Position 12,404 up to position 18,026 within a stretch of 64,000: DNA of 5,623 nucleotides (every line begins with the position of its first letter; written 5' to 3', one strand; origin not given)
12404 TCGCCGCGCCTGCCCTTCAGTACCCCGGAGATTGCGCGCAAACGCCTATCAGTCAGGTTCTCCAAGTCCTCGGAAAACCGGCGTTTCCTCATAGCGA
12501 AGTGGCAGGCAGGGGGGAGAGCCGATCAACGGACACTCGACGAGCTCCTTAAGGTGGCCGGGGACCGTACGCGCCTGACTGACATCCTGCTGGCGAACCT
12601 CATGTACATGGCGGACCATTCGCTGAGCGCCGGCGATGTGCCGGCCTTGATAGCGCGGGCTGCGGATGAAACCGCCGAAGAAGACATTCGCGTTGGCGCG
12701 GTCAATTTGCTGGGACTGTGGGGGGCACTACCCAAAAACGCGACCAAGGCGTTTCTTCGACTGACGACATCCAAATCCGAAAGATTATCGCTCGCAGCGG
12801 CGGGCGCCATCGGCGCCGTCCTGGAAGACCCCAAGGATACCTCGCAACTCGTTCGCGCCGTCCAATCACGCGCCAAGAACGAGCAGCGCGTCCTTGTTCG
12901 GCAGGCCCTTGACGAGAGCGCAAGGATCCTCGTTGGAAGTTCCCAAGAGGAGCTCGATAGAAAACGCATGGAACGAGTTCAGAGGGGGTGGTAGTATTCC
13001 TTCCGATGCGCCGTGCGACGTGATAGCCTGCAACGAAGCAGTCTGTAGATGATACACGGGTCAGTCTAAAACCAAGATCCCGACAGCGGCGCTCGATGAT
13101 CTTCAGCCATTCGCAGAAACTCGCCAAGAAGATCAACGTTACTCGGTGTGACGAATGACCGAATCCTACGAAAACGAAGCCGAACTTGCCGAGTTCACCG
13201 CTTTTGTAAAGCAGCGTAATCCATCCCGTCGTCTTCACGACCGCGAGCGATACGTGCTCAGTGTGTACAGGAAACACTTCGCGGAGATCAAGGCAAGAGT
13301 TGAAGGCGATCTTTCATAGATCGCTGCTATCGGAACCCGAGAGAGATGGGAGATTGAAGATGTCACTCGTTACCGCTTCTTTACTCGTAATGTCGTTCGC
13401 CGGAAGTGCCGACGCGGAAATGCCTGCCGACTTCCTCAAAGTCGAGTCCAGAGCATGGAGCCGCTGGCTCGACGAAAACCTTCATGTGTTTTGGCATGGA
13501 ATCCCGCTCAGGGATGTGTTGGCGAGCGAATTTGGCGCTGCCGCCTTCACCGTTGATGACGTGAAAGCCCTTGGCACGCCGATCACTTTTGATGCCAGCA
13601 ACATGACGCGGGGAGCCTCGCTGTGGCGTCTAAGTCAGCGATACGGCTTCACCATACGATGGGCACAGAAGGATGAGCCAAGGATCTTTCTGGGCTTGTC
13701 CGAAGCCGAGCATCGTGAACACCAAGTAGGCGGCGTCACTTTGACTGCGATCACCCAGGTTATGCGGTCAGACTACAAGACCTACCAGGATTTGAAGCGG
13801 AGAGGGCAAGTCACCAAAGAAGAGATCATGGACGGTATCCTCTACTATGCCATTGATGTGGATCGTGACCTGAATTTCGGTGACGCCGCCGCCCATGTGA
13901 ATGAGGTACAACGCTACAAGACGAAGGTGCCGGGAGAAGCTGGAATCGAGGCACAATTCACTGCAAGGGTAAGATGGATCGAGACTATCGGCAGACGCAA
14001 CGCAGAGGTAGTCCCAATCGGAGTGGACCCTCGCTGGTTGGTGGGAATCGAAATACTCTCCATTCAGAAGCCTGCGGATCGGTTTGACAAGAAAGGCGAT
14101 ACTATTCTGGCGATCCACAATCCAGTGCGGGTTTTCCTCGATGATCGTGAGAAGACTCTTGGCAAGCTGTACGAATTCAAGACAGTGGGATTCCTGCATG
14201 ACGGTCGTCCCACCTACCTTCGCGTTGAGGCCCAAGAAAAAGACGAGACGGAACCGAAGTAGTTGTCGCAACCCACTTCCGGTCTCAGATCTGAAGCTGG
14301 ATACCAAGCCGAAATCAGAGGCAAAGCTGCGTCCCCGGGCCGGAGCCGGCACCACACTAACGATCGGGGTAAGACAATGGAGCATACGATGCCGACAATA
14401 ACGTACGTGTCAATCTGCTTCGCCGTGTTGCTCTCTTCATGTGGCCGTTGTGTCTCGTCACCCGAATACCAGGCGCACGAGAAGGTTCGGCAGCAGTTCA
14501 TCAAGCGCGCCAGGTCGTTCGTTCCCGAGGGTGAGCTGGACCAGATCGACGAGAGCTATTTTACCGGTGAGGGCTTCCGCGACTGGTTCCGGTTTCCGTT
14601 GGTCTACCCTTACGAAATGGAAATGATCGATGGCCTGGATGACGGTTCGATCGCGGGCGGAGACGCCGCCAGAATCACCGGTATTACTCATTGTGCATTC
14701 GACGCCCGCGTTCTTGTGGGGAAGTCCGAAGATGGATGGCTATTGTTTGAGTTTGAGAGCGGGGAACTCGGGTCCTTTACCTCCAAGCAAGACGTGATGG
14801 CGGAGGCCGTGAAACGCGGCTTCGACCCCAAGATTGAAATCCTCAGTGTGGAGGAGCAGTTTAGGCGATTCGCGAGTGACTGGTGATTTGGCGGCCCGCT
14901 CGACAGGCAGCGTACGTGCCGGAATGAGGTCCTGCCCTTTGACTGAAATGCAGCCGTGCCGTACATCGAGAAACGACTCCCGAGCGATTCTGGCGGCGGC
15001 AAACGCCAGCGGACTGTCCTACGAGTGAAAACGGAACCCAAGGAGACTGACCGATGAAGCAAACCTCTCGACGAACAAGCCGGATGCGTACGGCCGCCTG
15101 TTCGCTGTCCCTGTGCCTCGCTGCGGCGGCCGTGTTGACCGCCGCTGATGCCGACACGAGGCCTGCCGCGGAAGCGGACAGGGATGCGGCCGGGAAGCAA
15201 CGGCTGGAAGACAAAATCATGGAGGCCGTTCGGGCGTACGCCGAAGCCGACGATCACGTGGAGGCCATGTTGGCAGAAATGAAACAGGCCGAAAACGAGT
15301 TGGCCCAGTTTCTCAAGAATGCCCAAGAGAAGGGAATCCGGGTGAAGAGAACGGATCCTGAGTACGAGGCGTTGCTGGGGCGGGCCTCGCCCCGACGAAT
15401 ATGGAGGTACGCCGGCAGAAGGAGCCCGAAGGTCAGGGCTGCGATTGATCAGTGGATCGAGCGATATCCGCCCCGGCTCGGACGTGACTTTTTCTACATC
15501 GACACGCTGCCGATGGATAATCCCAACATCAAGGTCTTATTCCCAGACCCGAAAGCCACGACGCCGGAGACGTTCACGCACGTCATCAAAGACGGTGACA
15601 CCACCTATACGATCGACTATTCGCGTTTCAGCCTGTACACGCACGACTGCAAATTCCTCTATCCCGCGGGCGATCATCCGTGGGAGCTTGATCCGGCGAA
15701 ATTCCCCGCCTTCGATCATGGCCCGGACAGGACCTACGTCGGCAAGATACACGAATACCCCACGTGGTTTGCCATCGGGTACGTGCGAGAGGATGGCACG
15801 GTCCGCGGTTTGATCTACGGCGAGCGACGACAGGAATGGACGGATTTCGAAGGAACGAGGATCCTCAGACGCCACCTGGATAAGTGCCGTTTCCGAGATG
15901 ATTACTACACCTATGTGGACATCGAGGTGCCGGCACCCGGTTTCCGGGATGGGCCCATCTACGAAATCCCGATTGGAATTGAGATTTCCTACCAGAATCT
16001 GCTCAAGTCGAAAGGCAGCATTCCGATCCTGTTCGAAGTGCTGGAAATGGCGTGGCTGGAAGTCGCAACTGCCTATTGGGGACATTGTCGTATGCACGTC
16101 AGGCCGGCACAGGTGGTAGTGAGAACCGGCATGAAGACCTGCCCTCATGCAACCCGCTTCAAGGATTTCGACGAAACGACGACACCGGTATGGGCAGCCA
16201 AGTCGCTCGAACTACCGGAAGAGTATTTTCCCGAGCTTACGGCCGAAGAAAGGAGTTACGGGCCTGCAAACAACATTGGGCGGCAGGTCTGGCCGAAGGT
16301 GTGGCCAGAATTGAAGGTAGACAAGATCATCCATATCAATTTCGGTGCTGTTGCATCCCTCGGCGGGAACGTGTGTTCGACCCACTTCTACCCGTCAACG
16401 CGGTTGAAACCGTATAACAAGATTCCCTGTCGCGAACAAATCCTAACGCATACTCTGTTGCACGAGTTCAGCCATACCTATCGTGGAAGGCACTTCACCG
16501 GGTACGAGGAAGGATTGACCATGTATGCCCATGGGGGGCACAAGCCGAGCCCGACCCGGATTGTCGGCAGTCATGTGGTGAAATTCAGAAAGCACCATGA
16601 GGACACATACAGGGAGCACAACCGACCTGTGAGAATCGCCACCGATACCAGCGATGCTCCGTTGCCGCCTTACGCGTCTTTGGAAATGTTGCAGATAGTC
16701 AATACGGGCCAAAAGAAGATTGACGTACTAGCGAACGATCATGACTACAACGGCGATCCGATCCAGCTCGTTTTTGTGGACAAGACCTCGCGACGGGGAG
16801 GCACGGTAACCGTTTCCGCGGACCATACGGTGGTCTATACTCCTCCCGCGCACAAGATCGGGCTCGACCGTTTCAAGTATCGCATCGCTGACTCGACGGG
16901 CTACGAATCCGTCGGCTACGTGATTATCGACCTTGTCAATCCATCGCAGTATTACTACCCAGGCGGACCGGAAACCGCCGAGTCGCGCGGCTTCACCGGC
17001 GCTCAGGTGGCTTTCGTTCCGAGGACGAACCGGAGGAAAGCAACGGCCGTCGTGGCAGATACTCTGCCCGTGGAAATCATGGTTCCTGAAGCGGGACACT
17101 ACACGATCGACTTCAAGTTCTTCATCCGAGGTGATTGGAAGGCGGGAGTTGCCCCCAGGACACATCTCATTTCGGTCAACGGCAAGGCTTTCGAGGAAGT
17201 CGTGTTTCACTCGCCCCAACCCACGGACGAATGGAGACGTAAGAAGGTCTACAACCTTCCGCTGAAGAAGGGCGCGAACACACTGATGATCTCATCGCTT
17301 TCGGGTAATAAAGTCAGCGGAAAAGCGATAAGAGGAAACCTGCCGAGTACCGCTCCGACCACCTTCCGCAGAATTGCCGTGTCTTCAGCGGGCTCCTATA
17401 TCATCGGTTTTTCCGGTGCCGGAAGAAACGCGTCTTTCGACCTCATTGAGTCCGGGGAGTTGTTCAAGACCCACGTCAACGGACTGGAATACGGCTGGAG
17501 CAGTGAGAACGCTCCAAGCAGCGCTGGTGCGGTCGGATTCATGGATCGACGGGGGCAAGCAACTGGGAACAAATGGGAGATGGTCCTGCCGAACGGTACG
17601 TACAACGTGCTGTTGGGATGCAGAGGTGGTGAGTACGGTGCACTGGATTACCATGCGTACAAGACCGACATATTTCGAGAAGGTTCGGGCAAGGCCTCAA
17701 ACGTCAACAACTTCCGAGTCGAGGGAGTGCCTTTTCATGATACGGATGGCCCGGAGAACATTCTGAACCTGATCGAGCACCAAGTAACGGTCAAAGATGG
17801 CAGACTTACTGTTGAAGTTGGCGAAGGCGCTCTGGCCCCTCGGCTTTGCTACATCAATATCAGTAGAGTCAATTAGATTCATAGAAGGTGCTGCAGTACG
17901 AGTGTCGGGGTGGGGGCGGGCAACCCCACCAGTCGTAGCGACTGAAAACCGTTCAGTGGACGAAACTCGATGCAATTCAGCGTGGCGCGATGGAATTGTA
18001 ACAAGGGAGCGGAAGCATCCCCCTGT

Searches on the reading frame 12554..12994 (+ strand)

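Call 67: search_protein_families(library=pfam, proteins=[window:12554-12994:+], max_evalue=0.01)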
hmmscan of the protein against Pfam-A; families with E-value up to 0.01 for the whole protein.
window:12554-12994:+ (146 aa): 1 family
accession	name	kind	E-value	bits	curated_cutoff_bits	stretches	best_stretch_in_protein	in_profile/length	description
PF13646.12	HEAT_2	-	0.00019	22.1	27.7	1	30-117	2-85/88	HEAT repeats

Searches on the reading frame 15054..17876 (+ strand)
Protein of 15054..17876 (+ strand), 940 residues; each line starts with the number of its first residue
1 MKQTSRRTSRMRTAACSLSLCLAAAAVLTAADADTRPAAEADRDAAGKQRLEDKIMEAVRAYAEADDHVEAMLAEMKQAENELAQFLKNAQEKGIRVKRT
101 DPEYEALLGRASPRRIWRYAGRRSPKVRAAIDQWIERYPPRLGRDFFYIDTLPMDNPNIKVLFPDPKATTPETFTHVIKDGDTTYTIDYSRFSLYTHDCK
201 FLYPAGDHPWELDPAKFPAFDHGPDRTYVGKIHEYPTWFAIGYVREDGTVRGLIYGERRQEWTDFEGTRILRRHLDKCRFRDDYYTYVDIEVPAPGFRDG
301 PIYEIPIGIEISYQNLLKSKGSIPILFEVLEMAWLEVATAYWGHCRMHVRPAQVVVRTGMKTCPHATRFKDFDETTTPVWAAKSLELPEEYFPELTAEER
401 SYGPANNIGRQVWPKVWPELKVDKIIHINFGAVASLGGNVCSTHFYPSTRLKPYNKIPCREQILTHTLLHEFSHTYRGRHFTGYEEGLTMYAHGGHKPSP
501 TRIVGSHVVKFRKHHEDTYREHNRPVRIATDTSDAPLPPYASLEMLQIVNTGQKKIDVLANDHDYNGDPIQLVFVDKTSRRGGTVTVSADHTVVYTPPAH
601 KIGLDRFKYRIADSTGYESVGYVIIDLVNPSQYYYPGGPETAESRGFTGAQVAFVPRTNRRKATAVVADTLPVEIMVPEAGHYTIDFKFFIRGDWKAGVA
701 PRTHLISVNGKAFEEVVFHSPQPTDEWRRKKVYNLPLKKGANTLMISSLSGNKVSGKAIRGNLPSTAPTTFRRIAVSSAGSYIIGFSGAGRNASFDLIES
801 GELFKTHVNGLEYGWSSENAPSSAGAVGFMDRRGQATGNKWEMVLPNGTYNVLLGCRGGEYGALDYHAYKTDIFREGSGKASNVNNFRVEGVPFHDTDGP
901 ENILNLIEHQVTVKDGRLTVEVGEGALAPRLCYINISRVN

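Call 67: search_protein_families(library=pfam, proteins=[window:15054-17876:+], max_evalue=0.01)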
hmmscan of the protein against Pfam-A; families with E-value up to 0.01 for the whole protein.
window:15054-17876:+ (940 aa): 3 families
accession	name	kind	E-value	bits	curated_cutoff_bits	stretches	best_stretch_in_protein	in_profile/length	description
PF17963.7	Big_9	-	1.1e-12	49.1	23.6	1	544-625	9-88/89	Bacterial Ig domain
PF17892.7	Cadherin_5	-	8.1e-09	35.7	26.5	1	556-619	27-89/98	Cadherin-like domain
PF17803.7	Cadherin_4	-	4.8e-05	24.2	25.1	1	539-595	14-71/71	Bacterial cadherin-like domain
